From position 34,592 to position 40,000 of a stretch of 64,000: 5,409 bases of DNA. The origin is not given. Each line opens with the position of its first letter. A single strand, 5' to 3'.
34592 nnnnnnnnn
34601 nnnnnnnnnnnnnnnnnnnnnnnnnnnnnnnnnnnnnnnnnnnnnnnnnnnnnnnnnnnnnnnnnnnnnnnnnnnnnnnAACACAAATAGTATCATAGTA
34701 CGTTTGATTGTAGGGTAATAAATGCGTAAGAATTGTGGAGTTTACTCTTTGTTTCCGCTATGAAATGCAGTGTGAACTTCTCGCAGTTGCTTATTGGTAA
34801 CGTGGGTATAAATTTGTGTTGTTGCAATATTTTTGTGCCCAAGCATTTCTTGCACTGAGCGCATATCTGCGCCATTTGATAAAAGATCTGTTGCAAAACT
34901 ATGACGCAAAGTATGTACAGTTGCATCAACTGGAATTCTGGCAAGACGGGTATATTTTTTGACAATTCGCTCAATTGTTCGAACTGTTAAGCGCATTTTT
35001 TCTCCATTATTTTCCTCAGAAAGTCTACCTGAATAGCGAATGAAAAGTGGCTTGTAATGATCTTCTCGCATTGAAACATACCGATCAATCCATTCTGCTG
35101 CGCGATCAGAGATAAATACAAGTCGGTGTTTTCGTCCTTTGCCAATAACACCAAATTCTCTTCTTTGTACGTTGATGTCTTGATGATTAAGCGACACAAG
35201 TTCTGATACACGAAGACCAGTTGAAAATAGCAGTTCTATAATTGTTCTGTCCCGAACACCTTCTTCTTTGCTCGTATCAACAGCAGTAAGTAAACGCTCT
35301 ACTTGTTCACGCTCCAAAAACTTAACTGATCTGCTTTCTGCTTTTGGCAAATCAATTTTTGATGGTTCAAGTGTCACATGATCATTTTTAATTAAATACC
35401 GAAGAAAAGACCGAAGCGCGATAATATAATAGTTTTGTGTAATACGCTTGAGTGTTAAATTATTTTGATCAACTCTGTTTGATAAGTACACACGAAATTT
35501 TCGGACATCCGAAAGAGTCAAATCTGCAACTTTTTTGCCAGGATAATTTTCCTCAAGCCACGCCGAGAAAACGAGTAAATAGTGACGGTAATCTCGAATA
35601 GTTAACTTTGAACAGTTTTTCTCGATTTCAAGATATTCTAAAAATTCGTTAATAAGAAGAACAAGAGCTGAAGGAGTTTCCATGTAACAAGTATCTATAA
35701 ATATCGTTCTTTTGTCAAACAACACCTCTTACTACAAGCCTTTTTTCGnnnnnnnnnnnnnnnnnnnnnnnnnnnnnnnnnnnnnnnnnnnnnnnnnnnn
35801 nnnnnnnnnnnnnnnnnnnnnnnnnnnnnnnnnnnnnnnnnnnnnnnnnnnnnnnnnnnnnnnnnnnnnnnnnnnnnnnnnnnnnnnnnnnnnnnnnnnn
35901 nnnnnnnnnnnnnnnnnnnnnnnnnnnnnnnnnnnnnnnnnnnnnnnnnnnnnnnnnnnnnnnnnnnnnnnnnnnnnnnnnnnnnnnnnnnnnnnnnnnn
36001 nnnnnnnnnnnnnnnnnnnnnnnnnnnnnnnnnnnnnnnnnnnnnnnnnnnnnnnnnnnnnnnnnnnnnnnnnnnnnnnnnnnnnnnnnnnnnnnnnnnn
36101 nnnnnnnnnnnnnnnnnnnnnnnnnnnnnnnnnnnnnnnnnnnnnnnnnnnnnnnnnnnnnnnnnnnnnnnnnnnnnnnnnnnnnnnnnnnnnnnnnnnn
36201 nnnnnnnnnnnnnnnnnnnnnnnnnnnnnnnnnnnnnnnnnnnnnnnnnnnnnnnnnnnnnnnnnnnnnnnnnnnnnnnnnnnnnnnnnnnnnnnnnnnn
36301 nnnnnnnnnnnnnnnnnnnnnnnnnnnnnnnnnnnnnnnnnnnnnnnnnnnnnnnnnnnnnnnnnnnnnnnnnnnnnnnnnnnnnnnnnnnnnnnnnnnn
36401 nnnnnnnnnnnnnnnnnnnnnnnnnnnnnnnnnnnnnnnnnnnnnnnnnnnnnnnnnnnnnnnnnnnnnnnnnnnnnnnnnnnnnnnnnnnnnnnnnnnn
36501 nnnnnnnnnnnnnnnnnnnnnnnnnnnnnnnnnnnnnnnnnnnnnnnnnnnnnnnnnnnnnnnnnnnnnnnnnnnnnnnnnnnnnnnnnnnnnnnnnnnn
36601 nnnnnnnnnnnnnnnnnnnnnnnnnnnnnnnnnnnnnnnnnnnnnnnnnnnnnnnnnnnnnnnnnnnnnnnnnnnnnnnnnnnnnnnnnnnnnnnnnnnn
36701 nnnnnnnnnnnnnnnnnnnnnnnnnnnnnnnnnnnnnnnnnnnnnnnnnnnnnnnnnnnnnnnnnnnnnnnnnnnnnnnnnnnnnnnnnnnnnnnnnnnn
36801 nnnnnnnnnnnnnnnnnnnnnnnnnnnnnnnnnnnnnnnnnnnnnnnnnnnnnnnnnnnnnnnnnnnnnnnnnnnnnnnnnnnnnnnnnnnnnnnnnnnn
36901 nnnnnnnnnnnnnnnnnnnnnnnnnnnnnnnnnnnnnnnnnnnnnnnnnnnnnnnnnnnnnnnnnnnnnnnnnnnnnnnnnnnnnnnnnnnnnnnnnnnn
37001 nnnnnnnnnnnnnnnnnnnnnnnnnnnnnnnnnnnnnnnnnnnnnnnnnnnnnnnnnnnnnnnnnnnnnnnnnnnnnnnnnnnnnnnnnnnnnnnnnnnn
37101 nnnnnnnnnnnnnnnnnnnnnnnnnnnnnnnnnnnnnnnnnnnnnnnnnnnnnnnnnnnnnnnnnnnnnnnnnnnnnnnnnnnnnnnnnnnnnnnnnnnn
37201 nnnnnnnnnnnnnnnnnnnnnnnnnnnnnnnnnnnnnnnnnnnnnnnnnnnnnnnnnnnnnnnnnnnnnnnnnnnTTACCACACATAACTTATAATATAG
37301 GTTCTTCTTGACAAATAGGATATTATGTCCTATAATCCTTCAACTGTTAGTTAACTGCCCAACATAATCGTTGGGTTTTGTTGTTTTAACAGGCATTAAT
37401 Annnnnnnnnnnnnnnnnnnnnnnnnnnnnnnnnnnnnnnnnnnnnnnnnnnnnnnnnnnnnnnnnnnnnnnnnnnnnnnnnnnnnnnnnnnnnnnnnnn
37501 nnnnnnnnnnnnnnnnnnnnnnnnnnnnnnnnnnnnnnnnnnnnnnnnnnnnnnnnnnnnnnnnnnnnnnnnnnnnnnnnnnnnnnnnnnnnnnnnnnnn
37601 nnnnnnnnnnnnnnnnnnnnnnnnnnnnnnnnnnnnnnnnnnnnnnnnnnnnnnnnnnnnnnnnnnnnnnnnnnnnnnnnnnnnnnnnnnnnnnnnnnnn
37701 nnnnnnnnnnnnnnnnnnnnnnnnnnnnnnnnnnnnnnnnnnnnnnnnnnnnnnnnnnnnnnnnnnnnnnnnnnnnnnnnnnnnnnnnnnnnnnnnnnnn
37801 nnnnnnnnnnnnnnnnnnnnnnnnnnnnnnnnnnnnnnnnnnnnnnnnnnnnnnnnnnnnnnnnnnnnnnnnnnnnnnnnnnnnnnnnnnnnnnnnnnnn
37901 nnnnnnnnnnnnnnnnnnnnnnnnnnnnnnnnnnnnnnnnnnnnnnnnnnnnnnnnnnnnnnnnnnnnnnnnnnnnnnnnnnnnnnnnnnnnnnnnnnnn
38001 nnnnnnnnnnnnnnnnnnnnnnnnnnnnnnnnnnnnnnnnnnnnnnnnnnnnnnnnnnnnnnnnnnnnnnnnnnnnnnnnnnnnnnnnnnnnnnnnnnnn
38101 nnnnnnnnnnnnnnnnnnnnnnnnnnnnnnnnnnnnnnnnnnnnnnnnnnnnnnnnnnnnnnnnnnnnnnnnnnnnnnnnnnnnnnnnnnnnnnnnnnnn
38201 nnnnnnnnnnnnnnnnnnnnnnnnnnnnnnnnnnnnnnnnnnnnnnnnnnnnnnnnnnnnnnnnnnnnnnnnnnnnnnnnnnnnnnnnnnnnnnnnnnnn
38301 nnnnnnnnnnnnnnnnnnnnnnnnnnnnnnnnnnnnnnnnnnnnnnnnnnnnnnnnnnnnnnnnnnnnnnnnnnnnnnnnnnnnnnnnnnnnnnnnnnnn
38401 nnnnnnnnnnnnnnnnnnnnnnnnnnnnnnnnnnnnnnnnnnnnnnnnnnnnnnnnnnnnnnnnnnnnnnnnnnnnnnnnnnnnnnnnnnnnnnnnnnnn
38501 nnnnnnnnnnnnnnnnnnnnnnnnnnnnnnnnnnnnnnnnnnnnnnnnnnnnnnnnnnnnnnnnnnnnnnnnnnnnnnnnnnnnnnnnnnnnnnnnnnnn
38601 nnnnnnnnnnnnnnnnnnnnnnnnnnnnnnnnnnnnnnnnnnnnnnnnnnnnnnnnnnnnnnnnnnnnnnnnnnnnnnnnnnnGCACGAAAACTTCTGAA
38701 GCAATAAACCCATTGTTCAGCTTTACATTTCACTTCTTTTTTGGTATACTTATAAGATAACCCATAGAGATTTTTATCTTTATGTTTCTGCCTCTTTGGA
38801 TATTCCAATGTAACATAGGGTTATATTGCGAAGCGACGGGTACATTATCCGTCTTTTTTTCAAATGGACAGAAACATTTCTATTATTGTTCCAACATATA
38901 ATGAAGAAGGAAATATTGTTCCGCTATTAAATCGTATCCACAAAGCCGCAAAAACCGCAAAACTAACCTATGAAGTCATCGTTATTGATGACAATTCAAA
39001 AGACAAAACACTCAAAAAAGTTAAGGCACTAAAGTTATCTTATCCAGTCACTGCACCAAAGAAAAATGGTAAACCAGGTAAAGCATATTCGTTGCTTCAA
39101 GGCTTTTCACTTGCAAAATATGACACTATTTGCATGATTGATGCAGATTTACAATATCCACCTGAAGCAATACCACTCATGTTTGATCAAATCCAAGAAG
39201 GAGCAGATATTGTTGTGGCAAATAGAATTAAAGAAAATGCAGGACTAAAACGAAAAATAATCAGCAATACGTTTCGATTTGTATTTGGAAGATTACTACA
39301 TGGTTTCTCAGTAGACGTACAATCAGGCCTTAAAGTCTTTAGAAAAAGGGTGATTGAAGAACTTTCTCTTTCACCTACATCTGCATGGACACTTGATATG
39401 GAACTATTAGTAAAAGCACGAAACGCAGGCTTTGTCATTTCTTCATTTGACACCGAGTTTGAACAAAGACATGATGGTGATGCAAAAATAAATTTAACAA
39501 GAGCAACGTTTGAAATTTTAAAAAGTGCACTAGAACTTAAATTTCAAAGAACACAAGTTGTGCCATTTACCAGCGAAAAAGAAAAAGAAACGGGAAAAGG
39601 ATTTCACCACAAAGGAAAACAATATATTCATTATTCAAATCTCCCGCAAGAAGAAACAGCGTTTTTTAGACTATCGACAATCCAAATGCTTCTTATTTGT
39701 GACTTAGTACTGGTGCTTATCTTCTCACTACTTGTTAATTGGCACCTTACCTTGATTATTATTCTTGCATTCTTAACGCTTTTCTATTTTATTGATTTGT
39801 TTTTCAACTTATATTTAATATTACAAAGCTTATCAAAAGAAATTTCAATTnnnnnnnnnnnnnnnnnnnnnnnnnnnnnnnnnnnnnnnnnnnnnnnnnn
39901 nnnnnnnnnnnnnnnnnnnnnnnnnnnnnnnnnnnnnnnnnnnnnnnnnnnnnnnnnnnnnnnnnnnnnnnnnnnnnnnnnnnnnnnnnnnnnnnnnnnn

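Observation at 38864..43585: All-in-one polysaccharide assembly protein: DPM1-like GT2, processive QxxRW GT2, Wzx-like flippase and GT4 in a single 1573-aa ORF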

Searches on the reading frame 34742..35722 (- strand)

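Call 10: search_protein_families(library=pfam, proteins=[window:34742-35722:-], max_evalue=0.001)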
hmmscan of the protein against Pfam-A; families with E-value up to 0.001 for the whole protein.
window:34742-35722:- (326 aa): 3 families
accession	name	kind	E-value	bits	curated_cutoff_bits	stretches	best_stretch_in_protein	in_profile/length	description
PF00589.27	Phage_integrase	-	5.6e-44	150.4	27.1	1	134-310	1-170/172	Phage integrase family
PF02899.23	Phage_int_SAM_1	-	3.6e-15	56.5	22.3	1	24-112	1-81/83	Phage integrase, N-terminal SAM-like domain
PF13495.12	Phage_int_SAM_4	-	6.7e-06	26.9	27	1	23-114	1-82/85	Phage integrase, N-terminal SAM-like domain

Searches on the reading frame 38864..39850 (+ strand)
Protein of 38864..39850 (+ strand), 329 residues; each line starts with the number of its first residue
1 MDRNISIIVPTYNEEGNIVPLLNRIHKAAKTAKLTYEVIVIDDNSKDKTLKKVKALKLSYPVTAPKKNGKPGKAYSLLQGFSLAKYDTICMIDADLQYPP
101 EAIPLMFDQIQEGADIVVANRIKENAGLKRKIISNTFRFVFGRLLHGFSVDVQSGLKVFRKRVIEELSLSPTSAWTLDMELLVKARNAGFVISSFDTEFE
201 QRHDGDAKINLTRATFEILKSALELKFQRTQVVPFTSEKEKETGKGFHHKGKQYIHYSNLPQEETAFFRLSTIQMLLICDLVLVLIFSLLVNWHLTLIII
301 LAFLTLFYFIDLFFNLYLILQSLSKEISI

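Call 38: search_solved_structures(query=window:38864-39850:+, max_evalue=0.001)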
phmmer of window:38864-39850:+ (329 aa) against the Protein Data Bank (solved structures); distinct sequences matched with E-value up to 0.001: 18.
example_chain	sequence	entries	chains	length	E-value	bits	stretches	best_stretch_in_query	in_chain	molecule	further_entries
5mlz_A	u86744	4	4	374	1.4e-29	106.8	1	4-223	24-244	Dolichol monophosphate mannose synthase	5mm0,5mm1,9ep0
5eke_A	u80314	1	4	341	4.2e-19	72.4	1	5-146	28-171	Uncharacterized glycosyltransferase sll0501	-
5ekp_C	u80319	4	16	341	4.3e-19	72.4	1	5-146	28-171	Uncharacterized glycosyltransferase sll0501 | Glycosyltransferase sll0501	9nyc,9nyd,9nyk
9nye_A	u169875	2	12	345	4.4e-19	72.4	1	5-146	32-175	Glycosyltransferase sll0501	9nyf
9bhc_C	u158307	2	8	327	2.6e-16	63.3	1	4-169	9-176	Undecaprenyl-phosphate 4-deoxy-4-formamido-L-arabinose transferase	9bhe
8vxh_A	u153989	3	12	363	4.3e-16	62.6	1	4-169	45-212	Undecaprenyl-phosphate 4-deoxy-4-formamido-L-arabinose transferase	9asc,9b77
9hwj_A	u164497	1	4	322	2.1e-15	60.3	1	4-167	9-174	Undecaprenyl-phosphate 4-deoxy-4-formamido-L-arabinose transferase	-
5tze_C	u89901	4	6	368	6.7e-07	32.4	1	5-104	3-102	Glycosyl transferase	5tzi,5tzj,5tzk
5tz8_A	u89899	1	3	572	1.3e-06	31.4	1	5-104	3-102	Glycosyl transferase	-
2z87_A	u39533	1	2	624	2e-06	30.8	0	5-139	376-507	Chondroitin synthase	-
2z86_A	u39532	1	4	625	2e-06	30.8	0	5-139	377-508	Chondroitin synthase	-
4y6n_A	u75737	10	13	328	0.00018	24.4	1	3-115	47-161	Glucosyl-3-phosphoglycerate synthase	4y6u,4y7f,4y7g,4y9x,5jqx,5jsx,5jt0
3e25_A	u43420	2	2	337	0.00019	24.3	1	3-115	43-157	Putative uncharacterized protein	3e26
4ddz_A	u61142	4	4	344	0.0002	24.3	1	3-115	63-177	GLUCOSYL-3-PHOSPHOGLYCERATE SYNTHASE (GpgS) | Glucosyl-3-phosphoglycerate synthase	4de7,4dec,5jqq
7pdo_A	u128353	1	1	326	0.00053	22.9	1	3-107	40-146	Glucosyl-3-phosphoglycerate synthase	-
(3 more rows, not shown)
